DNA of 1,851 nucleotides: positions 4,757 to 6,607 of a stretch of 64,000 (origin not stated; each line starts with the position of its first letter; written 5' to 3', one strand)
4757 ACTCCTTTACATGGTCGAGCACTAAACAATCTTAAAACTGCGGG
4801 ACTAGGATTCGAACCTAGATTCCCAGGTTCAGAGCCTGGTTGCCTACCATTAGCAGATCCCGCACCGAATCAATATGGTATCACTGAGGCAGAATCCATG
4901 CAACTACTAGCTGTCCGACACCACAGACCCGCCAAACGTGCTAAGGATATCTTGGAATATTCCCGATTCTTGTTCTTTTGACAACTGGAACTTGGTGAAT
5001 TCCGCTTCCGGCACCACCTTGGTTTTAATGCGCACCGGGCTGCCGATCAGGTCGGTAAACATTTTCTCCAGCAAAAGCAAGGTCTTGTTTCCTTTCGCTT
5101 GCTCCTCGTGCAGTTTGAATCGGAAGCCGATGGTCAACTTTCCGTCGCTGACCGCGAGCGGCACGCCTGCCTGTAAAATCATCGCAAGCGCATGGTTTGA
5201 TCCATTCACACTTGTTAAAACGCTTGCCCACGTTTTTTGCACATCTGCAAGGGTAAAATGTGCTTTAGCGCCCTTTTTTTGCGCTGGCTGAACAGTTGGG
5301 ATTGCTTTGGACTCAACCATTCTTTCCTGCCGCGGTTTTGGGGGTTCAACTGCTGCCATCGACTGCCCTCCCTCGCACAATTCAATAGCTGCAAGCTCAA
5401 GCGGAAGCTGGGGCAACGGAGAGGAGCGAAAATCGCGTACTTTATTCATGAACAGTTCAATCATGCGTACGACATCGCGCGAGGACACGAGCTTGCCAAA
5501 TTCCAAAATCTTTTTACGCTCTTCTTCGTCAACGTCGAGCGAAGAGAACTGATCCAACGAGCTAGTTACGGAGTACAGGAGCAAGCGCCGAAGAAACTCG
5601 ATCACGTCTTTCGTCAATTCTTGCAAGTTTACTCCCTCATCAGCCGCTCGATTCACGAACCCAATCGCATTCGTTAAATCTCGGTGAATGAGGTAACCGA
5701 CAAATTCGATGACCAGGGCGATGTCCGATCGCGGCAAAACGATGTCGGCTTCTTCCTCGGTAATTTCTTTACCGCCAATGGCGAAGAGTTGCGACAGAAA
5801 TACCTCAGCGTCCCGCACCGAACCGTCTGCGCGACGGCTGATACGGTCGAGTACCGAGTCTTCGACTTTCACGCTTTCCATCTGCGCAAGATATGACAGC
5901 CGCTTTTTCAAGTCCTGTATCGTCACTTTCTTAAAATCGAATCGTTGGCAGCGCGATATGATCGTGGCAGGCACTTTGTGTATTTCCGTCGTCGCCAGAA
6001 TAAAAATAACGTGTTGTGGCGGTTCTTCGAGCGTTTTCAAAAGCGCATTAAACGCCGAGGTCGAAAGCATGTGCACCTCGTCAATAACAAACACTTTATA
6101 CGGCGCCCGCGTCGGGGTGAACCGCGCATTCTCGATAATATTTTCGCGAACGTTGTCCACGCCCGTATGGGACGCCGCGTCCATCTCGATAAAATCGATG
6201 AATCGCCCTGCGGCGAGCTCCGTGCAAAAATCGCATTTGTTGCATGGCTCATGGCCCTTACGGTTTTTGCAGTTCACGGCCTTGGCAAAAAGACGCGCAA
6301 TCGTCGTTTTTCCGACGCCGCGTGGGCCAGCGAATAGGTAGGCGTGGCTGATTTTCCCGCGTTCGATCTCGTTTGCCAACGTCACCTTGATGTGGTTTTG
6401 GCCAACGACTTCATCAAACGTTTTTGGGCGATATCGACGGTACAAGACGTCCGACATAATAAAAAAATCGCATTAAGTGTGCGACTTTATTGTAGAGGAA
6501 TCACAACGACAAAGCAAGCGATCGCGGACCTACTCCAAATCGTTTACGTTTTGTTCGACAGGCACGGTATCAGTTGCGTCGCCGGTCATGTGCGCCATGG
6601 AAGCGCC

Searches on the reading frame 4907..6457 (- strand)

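Call 42: search_protein_families(library=pfam, proteins=[window:4907-6457:-], max_evalue=0.0001)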
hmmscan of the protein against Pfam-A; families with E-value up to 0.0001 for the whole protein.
window:4907-6457:- (516 aa): 11 families
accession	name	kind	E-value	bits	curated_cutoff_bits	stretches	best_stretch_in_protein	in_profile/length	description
PF13177.12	DNA_pol3_delta2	-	7.3e-45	153.3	27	1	20-178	2-160/161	DNA polymerase III, delta subunit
PF00004.35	AAA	-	2.4e-15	57.6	21.2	1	41-173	2-126/131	ATPase family associated with various cellular activities (AAA)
PF12169.13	DNA_pol3_gamma3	-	8.2e-10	39.1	24.4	1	234-362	3-129/143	DNA polymerase III subunits gamma and tau domain III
PF05496.18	RuvB_N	-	2.3e-08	34.4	27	1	10-71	2-67/159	Holliday junction DNA helicase RuvB P-loop domain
PF07728.20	AAA_5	-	2.1e-06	28.2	22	1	41-147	3-94/139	AAA domain (dynein-related subfamily)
PF13245.12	AAA_19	-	3.2e-06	27.8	25.1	1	40-153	15-123/134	AAA domain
PF13401.12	AAA_22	-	7.8e-06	26.7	27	1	41-156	9-122/130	AAA domain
PF22608.2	DNAX_ATPase_lid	-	9.4e-06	25.8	27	1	184-229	3-48/49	DNA polymerase III clamp loader subunit, ATPase lid domain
PF06068.19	TIP49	-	6.5e-05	22.7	23.8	0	122-157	277-311/347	TIP49 P-loop domain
PF13604.12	AAA_30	-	7.6e-05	23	27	0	41-153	22-122/191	AAA domain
PF13173.12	AAA_14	-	9.9e-05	22.8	27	0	39-148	4-90/129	AAA domain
